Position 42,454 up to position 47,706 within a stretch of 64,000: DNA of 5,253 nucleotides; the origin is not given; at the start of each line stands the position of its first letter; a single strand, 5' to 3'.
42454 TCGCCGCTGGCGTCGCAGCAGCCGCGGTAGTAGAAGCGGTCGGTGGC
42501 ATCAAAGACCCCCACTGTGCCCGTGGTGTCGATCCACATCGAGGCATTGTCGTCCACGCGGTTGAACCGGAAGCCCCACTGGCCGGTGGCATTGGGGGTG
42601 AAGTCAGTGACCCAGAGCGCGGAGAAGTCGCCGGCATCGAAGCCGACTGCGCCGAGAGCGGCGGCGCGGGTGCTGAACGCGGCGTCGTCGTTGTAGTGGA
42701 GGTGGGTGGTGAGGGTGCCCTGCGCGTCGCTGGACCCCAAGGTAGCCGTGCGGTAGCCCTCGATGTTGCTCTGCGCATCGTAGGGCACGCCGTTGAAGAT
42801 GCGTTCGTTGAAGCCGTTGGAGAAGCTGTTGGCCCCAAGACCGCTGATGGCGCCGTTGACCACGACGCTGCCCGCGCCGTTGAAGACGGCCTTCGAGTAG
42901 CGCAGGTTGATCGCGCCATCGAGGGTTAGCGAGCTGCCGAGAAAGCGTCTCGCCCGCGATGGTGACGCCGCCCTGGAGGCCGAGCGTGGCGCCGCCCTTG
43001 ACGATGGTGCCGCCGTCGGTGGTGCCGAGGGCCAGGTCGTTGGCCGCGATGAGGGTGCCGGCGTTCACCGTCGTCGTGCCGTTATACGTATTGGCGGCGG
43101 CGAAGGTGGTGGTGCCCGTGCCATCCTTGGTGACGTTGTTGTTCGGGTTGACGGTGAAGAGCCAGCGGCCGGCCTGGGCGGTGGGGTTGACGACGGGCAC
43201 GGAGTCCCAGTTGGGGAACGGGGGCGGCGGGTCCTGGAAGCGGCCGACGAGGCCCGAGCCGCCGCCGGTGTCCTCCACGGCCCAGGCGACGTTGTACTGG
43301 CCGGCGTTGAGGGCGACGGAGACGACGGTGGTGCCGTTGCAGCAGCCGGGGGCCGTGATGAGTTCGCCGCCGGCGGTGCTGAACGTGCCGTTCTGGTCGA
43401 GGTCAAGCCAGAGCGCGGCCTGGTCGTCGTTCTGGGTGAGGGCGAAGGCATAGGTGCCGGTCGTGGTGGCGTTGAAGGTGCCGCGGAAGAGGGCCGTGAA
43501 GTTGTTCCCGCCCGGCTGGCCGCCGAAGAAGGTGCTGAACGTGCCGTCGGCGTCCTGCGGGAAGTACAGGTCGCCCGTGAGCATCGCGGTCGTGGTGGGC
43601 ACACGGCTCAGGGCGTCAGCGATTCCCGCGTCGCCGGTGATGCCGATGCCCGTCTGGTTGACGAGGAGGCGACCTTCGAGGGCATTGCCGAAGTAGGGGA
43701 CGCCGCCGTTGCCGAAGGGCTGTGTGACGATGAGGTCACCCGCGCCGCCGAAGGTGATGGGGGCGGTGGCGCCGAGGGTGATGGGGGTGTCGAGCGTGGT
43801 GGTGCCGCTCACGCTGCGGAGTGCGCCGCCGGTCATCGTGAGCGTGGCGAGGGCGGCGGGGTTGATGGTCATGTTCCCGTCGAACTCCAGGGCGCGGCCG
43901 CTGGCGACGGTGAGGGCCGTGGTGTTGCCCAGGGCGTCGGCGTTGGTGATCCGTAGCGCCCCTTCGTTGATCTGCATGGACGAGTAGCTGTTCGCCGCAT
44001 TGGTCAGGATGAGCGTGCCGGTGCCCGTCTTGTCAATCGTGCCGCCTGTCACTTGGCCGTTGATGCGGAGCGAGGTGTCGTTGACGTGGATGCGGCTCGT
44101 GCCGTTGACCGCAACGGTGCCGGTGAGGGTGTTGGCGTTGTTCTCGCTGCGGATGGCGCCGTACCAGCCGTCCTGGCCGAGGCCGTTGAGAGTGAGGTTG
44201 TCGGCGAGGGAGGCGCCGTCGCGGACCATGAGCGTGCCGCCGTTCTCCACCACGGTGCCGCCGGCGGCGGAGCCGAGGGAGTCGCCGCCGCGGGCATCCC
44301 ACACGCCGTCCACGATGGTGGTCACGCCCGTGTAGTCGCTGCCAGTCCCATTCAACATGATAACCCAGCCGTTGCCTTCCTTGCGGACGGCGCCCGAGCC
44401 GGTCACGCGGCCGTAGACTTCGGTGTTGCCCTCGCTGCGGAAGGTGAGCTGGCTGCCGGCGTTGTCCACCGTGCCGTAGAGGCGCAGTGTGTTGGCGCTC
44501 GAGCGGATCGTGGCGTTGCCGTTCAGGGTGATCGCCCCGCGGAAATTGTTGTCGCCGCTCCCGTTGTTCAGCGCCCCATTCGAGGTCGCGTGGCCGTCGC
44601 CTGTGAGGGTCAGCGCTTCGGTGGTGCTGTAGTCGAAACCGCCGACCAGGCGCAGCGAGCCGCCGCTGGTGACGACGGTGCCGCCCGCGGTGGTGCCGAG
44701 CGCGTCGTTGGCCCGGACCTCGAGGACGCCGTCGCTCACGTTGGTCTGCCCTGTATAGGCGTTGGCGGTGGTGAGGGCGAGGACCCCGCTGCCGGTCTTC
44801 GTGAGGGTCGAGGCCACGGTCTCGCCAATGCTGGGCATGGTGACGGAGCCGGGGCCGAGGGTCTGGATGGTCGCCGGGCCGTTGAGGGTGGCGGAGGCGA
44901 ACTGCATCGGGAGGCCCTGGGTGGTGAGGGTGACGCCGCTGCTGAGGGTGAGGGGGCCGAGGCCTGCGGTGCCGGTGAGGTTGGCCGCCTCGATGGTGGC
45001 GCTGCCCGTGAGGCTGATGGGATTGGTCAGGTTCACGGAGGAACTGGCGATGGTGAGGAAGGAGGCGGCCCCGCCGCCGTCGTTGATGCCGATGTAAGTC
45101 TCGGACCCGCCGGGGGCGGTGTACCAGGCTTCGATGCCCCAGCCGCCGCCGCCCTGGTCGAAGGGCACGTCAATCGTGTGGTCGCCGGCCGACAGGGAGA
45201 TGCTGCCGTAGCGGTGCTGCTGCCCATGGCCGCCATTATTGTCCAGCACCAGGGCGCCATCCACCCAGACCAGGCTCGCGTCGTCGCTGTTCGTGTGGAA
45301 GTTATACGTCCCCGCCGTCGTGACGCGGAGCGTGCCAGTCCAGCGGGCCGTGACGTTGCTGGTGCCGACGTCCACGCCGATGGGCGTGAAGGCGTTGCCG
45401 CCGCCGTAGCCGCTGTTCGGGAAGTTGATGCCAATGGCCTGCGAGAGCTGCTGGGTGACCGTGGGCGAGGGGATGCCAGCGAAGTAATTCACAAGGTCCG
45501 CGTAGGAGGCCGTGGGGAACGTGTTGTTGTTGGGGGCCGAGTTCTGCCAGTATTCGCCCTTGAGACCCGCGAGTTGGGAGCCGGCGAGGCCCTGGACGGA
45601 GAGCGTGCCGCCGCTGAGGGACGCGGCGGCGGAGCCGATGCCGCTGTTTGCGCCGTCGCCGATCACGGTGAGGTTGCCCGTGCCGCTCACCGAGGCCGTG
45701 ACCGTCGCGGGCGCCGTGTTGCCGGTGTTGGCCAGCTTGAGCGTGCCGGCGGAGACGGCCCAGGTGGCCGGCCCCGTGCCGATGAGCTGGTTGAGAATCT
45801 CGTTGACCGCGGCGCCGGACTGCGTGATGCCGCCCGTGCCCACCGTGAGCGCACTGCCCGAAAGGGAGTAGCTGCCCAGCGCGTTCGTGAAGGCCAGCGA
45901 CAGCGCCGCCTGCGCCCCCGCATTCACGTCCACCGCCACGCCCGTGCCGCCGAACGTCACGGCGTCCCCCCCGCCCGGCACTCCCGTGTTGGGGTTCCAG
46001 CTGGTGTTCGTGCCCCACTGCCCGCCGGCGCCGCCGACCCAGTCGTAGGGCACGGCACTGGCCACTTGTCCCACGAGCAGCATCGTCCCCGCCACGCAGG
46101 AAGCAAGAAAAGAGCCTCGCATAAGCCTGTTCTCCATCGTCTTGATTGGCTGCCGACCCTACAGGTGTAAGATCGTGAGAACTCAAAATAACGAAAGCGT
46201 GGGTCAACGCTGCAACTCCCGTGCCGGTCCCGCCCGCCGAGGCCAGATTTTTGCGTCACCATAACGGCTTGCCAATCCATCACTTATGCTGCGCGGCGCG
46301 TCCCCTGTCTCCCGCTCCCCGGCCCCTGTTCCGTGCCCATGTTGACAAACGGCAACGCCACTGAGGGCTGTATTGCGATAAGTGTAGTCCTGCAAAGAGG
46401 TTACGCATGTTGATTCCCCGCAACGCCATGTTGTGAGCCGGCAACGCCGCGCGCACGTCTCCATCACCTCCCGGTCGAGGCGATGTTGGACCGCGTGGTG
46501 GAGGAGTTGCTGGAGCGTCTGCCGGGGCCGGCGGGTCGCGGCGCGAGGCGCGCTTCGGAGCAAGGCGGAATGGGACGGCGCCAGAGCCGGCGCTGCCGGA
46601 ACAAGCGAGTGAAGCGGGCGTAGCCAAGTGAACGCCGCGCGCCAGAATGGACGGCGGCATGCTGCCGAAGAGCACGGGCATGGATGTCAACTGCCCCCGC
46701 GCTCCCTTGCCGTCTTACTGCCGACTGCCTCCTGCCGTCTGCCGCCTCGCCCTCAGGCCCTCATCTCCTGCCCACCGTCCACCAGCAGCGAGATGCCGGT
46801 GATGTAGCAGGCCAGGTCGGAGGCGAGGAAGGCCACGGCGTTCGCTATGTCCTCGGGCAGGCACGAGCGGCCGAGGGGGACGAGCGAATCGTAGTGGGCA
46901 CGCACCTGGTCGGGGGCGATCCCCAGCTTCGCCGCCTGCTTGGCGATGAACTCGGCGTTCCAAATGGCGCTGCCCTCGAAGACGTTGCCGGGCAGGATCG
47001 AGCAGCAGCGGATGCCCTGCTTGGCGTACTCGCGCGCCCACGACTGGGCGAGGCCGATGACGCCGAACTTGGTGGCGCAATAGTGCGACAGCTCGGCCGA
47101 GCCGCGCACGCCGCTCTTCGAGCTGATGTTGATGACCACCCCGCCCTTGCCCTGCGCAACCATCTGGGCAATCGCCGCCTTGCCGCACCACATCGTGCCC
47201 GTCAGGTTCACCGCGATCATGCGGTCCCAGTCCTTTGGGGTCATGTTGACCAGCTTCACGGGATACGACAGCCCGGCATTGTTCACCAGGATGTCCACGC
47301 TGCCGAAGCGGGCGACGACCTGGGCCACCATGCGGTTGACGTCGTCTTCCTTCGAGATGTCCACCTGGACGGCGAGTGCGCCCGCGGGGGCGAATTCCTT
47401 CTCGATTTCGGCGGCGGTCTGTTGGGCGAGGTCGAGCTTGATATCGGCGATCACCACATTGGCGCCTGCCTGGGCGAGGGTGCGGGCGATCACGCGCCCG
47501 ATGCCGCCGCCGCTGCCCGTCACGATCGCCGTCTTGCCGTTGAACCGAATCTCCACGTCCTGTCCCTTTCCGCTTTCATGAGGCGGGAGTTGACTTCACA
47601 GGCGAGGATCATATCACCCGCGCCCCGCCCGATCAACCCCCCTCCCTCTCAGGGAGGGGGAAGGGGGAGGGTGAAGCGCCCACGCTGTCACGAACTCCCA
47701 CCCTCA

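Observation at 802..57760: Native genes avoid the palindrome RTCGAY; foreign segments do not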

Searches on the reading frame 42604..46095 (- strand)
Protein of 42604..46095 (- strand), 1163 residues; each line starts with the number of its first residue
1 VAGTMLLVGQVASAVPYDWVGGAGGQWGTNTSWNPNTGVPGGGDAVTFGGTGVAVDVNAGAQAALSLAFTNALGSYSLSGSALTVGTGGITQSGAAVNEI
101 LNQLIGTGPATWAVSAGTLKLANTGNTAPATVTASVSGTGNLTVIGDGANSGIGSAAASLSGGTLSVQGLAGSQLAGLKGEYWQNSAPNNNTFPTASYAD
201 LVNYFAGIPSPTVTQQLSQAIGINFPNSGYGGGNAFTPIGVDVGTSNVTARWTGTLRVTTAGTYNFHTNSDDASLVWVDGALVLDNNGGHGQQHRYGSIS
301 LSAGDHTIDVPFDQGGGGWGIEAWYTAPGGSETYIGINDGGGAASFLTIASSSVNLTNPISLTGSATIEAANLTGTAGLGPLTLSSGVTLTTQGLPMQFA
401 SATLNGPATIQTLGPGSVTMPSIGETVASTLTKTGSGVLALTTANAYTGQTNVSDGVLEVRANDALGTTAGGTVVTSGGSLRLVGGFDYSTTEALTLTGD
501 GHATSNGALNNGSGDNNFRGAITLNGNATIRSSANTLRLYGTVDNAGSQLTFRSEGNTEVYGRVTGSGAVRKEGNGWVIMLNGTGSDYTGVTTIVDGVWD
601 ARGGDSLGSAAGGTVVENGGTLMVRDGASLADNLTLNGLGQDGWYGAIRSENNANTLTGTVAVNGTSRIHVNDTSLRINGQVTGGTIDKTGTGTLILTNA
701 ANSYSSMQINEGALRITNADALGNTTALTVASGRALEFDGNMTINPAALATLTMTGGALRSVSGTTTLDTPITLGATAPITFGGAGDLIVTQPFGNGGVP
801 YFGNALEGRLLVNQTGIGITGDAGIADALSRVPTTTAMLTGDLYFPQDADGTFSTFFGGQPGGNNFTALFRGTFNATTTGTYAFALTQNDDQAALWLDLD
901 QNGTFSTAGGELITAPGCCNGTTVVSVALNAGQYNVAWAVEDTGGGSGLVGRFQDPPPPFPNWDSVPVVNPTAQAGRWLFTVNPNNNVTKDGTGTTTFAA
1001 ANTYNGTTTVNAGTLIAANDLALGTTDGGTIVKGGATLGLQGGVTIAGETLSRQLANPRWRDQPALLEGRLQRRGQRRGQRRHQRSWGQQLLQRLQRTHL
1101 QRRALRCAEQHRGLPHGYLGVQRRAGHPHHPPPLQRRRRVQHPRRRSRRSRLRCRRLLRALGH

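Call 28: search_protein_families(library=pfam, proteins=[window:42604-46095:-], max_evalue=0.001)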
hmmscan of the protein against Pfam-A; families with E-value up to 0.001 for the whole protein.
window:42604-46095:- (1163 aa): 3 families
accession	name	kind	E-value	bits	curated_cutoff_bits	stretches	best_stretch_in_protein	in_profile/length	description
PF07691.17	PA14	-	9.1e-19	68.1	24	2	246-305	44-110/147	PA14 domain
PF12951.13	PATR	-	1.1e-18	67.3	27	3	431-460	1-30/30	Passenger-associated-transport-repeat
PF10528.15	GLEYA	-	2e-09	38.1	26.2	1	866-934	1-69/91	GLEYA domain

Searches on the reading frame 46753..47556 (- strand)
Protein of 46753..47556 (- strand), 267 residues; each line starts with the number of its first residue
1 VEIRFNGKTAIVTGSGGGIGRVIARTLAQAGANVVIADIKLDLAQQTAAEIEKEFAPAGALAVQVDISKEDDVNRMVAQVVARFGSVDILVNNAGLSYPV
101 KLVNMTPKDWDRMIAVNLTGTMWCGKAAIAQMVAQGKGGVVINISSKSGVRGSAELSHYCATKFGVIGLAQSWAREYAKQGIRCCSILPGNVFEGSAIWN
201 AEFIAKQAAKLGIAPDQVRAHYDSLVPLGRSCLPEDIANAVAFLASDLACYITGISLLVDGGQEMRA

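Call 29: search_protein_families(library=pfam, proteins=[window:46753-47556:-], max_evalue=0.001)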
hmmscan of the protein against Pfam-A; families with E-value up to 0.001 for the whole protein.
window:46753-47556:- (267 aa): 6 families
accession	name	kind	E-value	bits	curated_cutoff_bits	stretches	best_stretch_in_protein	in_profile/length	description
PF13561.12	adh_short_C2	-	2.1e-57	194.9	27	1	17-262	6-234/236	Enoyl-(Acyl carrier protein) reductase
PF00106.31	adh_short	-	5.4e-56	189.6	26.6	1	8-192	1-182/195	short chain dehydrogenase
PF08659.16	KR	-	1.3e-17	64.7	22.6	1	9-175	2-165/180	KR domain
PF03435.24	Sacchrp_dh_NADP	-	8.6e-06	26.5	25.1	1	12-94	3-76/129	Saccharopine dehydrogenase NADP binding domain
PF02719.21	Polysacc_synt_2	-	3.6e-05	23.5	20.2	1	11-194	2-173/293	Polysaccharide biosynthesis protein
PF01370.27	Epimerase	-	5.9e-05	23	20.9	1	11-193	2-173/240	NAD dependent epimerase/dehydratase family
